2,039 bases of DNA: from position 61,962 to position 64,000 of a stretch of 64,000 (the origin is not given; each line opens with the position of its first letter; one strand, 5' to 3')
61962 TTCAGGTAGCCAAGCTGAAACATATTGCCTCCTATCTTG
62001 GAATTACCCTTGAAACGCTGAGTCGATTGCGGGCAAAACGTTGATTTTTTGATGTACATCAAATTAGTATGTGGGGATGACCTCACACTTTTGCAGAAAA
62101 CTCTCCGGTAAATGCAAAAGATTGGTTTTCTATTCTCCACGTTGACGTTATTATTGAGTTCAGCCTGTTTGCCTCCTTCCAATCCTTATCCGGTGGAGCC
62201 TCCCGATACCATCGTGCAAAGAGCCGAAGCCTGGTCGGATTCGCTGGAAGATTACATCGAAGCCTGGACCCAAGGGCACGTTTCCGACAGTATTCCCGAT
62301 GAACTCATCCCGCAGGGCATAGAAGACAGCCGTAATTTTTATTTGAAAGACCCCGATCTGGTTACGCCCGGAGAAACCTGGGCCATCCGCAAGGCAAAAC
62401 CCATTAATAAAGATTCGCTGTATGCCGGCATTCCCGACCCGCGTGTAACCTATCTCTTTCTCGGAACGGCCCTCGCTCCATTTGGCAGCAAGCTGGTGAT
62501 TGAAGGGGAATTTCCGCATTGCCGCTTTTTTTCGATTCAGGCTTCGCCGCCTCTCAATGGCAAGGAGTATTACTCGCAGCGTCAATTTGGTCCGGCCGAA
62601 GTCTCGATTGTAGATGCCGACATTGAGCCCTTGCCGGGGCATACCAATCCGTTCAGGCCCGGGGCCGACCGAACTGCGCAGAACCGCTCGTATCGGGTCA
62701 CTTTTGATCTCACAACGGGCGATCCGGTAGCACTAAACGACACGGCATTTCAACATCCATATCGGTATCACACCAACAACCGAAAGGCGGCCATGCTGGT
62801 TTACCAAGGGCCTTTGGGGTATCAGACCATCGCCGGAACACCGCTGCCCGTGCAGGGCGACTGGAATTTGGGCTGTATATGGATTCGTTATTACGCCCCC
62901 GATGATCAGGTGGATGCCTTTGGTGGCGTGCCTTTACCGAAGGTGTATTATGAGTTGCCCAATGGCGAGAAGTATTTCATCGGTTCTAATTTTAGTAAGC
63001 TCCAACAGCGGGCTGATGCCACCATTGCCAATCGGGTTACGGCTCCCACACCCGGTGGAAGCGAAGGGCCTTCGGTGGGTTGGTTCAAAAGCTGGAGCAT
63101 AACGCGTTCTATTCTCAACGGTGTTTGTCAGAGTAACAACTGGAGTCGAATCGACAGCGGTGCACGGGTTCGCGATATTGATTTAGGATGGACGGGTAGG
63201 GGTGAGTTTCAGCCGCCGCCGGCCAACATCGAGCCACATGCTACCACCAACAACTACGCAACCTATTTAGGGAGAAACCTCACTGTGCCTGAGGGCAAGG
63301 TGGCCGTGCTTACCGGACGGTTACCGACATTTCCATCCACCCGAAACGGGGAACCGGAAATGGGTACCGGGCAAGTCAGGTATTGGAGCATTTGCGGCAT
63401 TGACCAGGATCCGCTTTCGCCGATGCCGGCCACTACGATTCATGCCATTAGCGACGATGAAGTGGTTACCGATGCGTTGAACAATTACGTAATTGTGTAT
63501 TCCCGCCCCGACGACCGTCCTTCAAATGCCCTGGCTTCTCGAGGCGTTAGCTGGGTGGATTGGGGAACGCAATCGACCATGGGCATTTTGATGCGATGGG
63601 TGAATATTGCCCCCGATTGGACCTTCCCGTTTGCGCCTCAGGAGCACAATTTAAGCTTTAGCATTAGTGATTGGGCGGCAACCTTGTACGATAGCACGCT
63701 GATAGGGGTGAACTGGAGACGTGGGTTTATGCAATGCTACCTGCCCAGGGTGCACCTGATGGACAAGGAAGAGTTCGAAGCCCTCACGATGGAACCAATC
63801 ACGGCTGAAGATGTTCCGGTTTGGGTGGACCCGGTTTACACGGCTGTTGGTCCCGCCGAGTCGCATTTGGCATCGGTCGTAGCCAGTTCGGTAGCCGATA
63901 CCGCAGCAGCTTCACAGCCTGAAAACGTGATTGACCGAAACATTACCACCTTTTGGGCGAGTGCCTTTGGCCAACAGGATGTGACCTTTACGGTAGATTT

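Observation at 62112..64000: Long open-ended lipoprotein ORF missing from the supplied ORF track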

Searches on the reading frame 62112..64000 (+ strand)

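Call 4: search_protein_families(library=pfam, proteins=[window:62112-64000:+], max_evalue=1)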
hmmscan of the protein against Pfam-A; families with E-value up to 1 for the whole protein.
window:62112-64000:+ (629 aa): 0 families

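Call 5: search_protein_families(library=ncbifam, proteins=[window:62112-64000:+], max_evalue=1)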
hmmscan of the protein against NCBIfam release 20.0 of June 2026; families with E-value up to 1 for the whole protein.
window:62112-64000:+ (629 aa): 0 families

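Call 6: search_solved_structures(query=window:62112-64000:+, max_evalue=10)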
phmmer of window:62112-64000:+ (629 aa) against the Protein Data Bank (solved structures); distinct sequences matched with E-value up to 10: 1.
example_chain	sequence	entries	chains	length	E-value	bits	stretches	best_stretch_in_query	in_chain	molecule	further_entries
7pwg_I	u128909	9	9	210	2.1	9.8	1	86-123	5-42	Ribosomal protein L10 | 60S ribosomal protein uL16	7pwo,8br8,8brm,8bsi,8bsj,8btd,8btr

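Call 7: find_homologous_proteins(query=window:62112-64000:+)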
Query window:62112-64000:+ (629 aa): 439 proteins with E <= 0.001 among 8000 candidates; the best 120 are listed.
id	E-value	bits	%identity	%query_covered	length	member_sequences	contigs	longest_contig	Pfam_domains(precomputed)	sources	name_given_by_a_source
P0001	0.0e+0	1457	98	100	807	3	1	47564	PF00754.32,PF22633.4,PF18962.8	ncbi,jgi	jgi:hypothetical protein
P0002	0.0e+0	1378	93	99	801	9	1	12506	PF00754.32,PF22633.4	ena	-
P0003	0.0e+0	1042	71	100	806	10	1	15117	PF00754.32,PF22633.4,PF18962.8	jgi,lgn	jgi:hypothetical protein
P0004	0.0e+0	1041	84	82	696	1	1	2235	PF00754.32,PF22633.4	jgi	jgi:hypothetical protein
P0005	0.0e+0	1019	69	100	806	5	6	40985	PF00754.32,PF22633.4,PF18962.8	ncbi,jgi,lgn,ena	ncbi:MAG: hypothetical protein RIR11_4815 [Bacteroidota bacterium]|jgi:hypothetical protein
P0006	1.3e-297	1007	68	98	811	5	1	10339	PF00754.32,PF22633.4,PF18962.8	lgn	-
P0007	3.1e-297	1005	70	97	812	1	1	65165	PF00754.32,PF22633.4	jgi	jgi:hypothetical protein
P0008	1.5e-294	997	67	99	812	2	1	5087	PF00754.32,PF22633.4,PF18962.8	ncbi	-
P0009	9.4e-294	994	68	98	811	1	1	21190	PF00754.32,PF22633.4,PF18962.8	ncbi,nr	ncbi:MAG: discoidin domain-containing protein [Saprospiraceae bacterium]|nr:discoidin domain-contain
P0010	1.5e-293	993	69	97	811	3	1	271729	PF00754.32,PF22633.4,PF18962.8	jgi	jgi:hypothetical protein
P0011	2.6e-293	993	68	97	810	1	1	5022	PF00754.32,PF22633.4,PF18962.8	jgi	jgi:hypothetical protein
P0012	1.1e-292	990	67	98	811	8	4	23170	PF00754.32,PF22633.4,PF18962.8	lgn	-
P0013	4.9e-292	988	67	100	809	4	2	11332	PF00754.32,PF22633.4,PF18962.8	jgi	jgi:hypothetical protein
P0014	5.6e-292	988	67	100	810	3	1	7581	PF00754.32,PF22633.4,PF18962.8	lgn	-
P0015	1.8e-291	986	67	100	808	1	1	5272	PF00754.32,PF22633.4,PF18962.8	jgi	jgi:hypothetical protein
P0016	3.5e-291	985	67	99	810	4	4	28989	PF00754.32,PF22633.4,PF18962.8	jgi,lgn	jgi:hypothetical protein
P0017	1.3e-290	984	67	99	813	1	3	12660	PF00754.32,PF22633.4,PF18962.8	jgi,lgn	jgi:hypothetical protein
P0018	1.8e-290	983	68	100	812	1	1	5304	PF00754.32,PF22633.4,PF18962.8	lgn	-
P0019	4.2e-290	982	68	99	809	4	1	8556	PF00754.32,PF22633.4,PF18962.8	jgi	jgi:hypothetical protein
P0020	4.3e-290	982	68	99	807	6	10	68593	PF00754.32,PF22633.4,PF18962.8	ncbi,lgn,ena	-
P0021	1.2e-289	980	67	100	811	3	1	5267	PF00754.32,PF22633.4,PF18962.8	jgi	jgi:hypothetical protein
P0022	2.5e-289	979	69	99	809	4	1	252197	PF00754.32,PF22633.4,PF18962.8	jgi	jgi:hypothetical protein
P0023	4.3e-289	979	67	100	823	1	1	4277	PF00754.32,PF22633.4,PF18962.8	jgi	jgi:F5/8 type C domain/Secretion system C-terminal sorting domain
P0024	4.1e-288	975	68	100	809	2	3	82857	PF00754.32,PF22633.4,PF18962.8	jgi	jgi:hypothetical protein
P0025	4.1e-288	975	67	98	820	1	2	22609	PF00754.32,PF22633.4,PF18962.8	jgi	jgi:hypothetical protein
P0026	7.1e-288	975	66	100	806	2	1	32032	PF00754.32,PF22633.4,PF18962.8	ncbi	-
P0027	7.7e-288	974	67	97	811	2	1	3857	PF00754.32,PF22633.4,PF18962.8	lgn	-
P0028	9.1e-288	974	65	100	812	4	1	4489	PF00754.32,PF22633.4,PF18962.8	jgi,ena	-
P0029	4.9e-287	972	67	100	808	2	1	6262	PF00754.32,PF22633.4,PF18962.8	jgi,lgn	jgi:hypothetical protein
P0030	6.9e-287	971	66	99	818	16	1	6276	PF00754.32,PF22633.4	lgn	-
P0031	2.4e-286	969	66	100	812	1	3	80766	PF00754.32,PF22633.4,PF18962.8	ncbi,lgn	-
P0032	2.7e-286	969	67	100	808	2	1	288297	PF00754.32,PF22633.4,PF18962.8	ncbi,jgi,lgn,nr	ncbi:MAG: discoidin domain-containing protein [Bacteroidia bacterium]|jgi:hypothetical protein|nr:di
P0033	6.8e-286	968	66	99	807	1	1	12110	PF00754.32,PF22633.4,PF18962.8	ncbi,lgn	-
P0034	6.9e-286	968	65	100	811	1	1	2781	PF00754.32,PF22633.4,PF18962.8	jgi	jgi:F5/8 type C domain/Secretion system C-terminal sorting domain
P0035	1.4e-285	967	66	99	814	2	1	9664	PF00754.32,PF22633.4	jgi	jgi:hypothetical protein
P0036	2.0e-285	966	66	100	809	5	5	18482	PF00754.32,PF22633.4,PF18962.8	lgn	-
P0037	2.2e-285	966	66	100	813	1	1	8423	PF00754.32,PF22633.4,PF18962.8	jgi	jgi:F5/8 type C domain/Secretion system C-terminal sorting domain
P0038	3.1e-285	966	65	100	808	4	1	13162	PF00754.32,PF22633.4,PF18962.8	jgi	-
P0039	5.0e-285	965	65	100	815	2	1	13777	PF00754.32,PF22633.4,PF18962.8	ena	-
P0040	1.3e-284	964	68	99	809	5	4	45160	PF00754.32,PF22633.4,PF18962.8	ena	-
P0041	2.5e-284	963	67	97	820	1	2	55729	PF00754.32,PF22633.4,PF18962.8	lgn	-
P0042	6.3e-284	962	66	97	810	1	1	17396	PF00754.32,PF22633.4,PF18962.8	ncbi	-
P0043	5.8e-283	958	66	98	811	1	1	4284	PF00754.32,PF22633.4,PF18962.8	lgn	-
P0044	1.3e-282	957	66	97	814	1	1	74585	PF00754.32,PF22633.4,PF18962.8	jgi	jgi:hypothetical protein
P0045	1.6e-280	950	66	98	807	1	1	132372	PF00754.32,PF22633.4,PF18962.8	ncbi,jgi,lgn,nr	ncbi:MAG: discoidin domain-containing protein [Cytophagaceae bacterium]|jgi:hypothetical protein|nr:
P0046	3.2e-280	949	64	99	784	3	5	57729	PF00754.32,PF22633.4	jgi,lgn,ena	-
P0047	1.4e-279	947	65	98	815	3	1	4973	PF00754.32,PF22633.4,PF18962.8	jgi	jgi:F5/8 type C domain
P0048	1.4e-278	944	65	99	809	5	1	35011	PF00754.32,PF22633.4,PF18962.8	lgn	-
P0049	3.6e-278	942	64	99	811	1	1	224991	PF00754.32,PF22633.4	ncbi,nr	ncbi:MAG: discoidin domain-containing protein [Saprospiraceae bacterium]|nr:discoidin domain-contain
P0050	6.6e-278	942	65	100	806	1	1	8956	PF00754.32,PF22633.4,PF18962.8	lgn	-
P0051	1.6e-277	940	65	98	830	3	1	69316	PF00754.32,PF22633.4,PF18962.8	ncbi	-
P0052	2.1e-277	940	64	100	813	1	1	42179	PF00754.32,PF22633.4,PF18962.8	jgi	-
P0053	3.4e-277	939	66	99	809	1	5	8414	PF00754.32,PF22633.4,PF18962.8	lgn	-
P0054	1.1e-276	938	65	97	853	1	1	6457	PF00754.32,PF22633.4,PF18962.8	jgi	jgi:hypothetical protein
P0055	1.3e-276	937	64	100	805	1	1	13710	PF00754.32,PF22633.4,PF18962.8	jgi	jgi:hypothetical protein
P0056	2.3e-276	937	65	98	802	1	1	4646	PF00754.32,PF22633.4,PF18962.8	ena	-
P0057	2.6e-276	936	65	97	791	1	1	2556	PF00754.32,PF22633.4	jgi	jgi:hypothetical protein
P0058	3.0e-276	936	65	98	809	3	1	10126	PF00754.32,PF22633.4,PF18962.8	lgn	-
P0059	1.1e-275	934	65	99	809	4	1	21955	PF00754.32,PF22633.4,PF18962.8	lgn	-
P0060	1.5e-275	934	63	100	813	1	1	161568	PF00754.32,PF22633.4,PF18962.8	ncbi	-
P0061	1.8e-273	927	64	100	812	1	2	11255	PF00754.32,PF22633.4,PF18962.8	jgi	jgi:hypothetical protein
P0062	3.8e-271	919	63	100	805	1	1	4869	PF00754.32,PF22633.4,PF18962.8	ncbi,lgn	-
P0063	1.3e-270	917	63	99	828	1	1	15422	PF00754.32,PF22633.4,PF18962.8,PF16967.12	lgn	-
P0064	1.4e-270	917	62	100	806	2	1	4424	PF00754.32,PF22633.4,PF18962.8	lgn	-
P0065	1.3e-269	914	63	97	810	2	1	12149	PF00754.32,PF22633.4,PF18962.8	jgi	jgi:hypothetical protein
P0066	9.4e-268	908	65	99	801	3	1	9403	PF00754.32,PF22633.4,PF18962.8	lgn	-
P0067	2.7e-264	897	62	98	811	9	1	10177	PF00754.32,PF22633.4,PF18962.8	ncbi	-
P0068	2.7e-264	897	61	100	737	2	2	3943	PF00754.32,PF22633.4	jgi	jgi:hypothetical protein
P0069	1.7e-263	894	62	99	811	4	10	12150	PF00754.32,PF22633.4,PF18962.8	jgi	-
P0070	2.2e-262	890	60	98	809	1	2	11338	PF00754.32,PF22633.4,PF18962.8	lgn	-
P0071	1.9e-261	887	62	98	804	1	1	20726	PF00754.32,PF22633.4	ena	-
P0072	1.3e-260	884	61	100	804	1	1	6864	PF00754.32,PF22633.4,PF18962.8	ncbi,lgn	ncbi:MAG: discoidin domain-containing protein [Bacteroidota bacterium]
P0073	4.9e-260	883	61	99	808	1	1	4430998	PF00754.32,PF22633.4,PF18962.8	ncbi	-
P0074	1.3e-259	881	61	100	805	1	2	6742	PF00754.32,PF22633.4,PF18962.8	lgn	-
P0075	1.6e-257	874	61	100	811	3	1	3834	PF00754.32,PF22633.4,PF18962.8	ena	-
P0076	1.9e-257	874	60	99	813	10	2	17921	PF00754.32,PF22633.4,PF18962.8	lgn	-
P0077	2.5e-254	864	60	96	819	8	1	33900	PF00754.32,PF22633.4,PF18962.8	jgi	jgi:hypothetical protein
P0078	3.3e-251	853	63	93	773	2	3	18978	PF00754.32,PF22633.4,PF18962.8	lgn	-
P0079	6.5e-249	846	58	100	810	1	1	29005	PF00754.32,PF22633.4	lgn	-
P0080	3.0e-246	837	59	97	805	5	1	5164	PF00754.32,PF22633.4,PF18962.8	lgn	-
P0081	8.8e-241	819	57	98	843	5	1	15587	PF00754.32,PF22633.4,PF18962.8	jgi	-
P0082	1.4e-233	795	55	99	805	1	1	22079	PF00754.32,PF22633.4,PF18962.8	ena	-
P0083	4.7e-233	793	58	97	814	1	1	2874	PF00754.32,PF22633.4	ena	-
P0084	7.0e-233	793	58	97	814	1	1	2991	PF00754.32,PF22633.4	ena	-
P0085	1.9e-226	772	66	80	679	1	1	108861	PF00754.32,PF22633.4,PF18962.8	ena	-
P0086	4.0e-226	771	57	97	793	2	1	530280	PF00754.32,PF22633.4,PF18962.8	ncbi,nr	ncbi:hypothetical protein A3850_015225 [Lewinella sp. 4G2]|nr:hypothetical protein A3850_015225 [Lew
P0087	2.1e-224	765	54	96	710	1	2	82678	PF00754.32,PF22633.4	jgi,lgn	jgi:hypothetical protein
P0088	3.0e-223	761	55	98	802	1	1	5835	PF00754.32,PF22633.4,PF18962.8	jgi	jgi:hypothetical protein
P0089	5.7e-222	757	54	100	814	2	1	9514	PF00754.32,PF22633.4,PF18962.8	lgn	-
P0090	2.2e-221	755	66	78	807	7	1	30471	PF00754.32,PF22633.4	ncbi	-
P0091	6.2e-221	753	53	97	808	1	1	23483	PF00754.32,PF22633.4,PF18962.8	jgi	jgi:F5/8 type C domain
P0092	2.8e-216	738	53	99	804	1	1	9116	PF00754.32,PF22633.4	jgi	jgi:hypothetical protein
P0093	5.0e-216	737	52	100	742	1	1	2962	PF00754.32,PF22633.4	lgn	-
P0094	3.3e-212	725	51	99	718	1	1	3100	PF00754.32,PF22633.4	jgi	jgi:F5/8 type C domain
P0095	7.5e-212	723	52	97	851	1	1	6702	PF00754.32,PF22633.4,PF18962.8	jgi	jgi:F5/8 type C domain/Secretion system C-terminal sorting domain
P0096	1.6e-210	719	52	97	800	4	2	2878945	PF00754.32,PF22633.4,PF18962.8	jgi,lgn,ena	-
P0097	2.8e-209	715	52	99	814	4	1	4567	PF00754.32,PF22633.4,PF18962.8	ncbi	-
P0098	4.4e-209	714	50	100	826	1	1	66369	PF00754.32,PF22633.4,PF18962.8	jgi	jgi:F5/8 type C domain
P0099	4.8e-209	714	53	97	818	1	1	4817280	PF00754.32,PF22633.4,PF18962.8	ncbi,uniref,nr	ncbi:discoidin domain-containing protein [Hymenobacter weizhouensis]|uniref:discoidin domain-contain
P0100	1.5e-208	712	52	99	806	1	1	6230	PF00754.32,PF22633.4,PF18962.8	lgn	-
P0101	5.1e-201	688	50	99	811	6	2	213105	PF00754.32,PF22633.4,PF18962.8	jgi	jgi:hypothetical protein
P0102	8.2e-201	687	51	97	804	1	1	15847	PF00754.32,PF22633.4,PF18962.8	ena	-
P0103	1.4e-199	683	51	98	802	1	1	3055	PF00754.32,PF22633.4,PF18962.8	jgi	jgi:F5/8 type C domain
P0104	1.5e-198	679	49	98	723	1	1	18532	PF00754.32,PF22633.4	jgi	jgi:hypothetical protein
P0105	4.4e-198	678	48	99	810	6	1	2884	PF00754.32,PF22633.4,PF18962.8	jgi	jgi:hypothetical protein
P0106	3.7e-196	671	49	95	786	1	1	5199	PF00754.32,PF22633.4,PF18962.8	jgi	jgi:F5/8 type C domain/Secretion system C-terminal sorting domain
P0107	5.5e-196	671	49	99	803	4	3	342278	PF00754.32,PF22633.4,PF18962.8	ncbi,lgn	-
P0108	6.2e-196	671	48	98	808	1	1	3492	PF00754.32,PF22633.4,PF18962.8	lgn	-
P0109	9.9e-195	667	49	98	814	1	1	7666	PF00754.32,PF22633.4,PF18962.8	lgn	-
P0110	2.2e-193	662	49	95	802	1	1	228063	PF00754.32,PF22633.4,PF18962.8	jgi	-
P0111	8.8e-189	647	49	99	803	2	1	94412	PF00754.32,PF22633.4,PF18962.8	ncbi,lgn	-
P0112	2.3e-180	619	54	80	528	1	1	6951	-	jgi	jgi:hypothetical protein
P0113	3.7e-180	619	49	91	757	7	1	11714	PF00754.32,PF22633.4,PF18962.8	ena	-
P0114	1.5e-179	617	48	96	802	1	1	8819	PF00754.32,PF22633.4,PF18962.8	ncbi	ncbi:MAG: discoidin domain-containing protein [Bacteroidota bacterium]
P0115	3.4e-179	615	51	90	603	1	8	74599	-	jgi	jgi:hypothetical protein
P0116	2.6e-178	613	46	98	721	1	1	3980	PF00754.32,PF22633.4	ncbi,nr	ncbi:MAG: discoidin domain-containing protein, partial [Bacteroidetes bacterium]|nr:discoidin domain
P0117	2.6e-178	613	46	97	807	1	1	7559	PF00754.32,PF22633.4,PF18962.8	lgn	-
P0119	1.9e-177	610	46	100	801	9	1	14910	PF00754.32,PF22633.4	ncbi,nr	ncbi:MAG: discoidin domain-containing protein [Candidatus Kapabacteria bacterium]|nr:discoidin domai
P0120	3.6e-177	609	47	97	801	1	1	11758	PF00754.32,PF22633.4,PF18962.8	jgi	jgi:hypothetical protein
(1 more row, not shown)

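Call 10: search_protein_families(library=pfam, proteins=[P0001, P0099, P0119, P0112, P0115], max_evalue=1)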
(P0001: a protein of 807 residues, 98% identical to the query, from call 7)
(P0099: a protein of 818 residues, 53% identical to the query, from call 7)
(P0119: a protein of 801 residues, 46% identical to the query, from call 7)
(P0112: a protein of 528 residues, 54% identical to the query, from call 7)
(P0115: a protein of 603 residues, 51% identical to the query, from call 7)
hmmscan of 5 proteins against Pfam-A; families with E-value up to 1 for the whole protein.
P0001 (807 aa): 3 families
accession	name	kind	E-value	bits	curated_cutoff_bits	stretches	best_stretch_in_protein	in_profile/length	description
PF00754.31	F5_F8_type_C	-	4.9e-16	59.5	28.2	1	589-696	2-114/127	F5/8 type C domain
PF22633.2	F5_F8_type_C_2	-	3.3e-15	56.9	27.8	1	605-692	1-91/91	NedA-like, galactose-binding domain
PF18962.6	Por_Secre_tail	-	4.4e-05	24.1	27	1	735-804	1-73/75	Secretion system C-terminal sorting domain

P0099 (818 aa): 5 families
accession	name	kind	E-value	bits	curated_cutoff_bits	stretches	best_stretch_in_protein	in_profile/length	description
PF00754.31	F5_F8_type_C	-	7e-20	71.9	28.2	1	586-697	2-121/127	F5/8 type C domain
PF22633.2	F5_F8_type_C_2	-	1.1e-19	71.3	27.8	1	603-690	2-91/91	NedA-like, galactose-binding domain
PF18962.6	Por_Secre_tail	-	4.4e-06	27.3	27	1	741-815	2-74/75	Secretion system C-terminal sorting domain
PF11589.14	DUF3244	-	0.0022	18.4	25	1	759-815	36-95/96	Domain of unknown function (DUF3244)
PF01590.32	GAF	-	0.24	12.3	22.4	1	199-251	57-100/133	GAF domain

P0119 (801 aa): 3 families
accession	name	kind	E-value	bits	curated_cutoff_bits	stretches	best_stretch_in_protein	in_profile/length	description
PF00754.31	F5_F8_type_C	-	1.1e-12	48.6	28.2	1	592-704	3-126/127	F5/8 type C domain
PF22633.2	F5_F8_type_C_2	-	2.7e-07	31.6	27.8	1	606-690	2-91/91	NedA-like, galactose-binding domain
PF09363.15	XFP_C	-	0.12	12.2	23.4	1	697-781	5-89/202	XFP C-terminal domain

P0112 (528 aa): 1 family
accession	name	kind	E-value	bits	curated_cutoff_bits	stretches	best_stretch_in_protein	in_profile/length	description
PF16894.10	DUF5084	-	0.29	12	27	1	266-292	37-63/130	Domain of unknown function (DUF5084)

P0115 (603 aa): 0 families
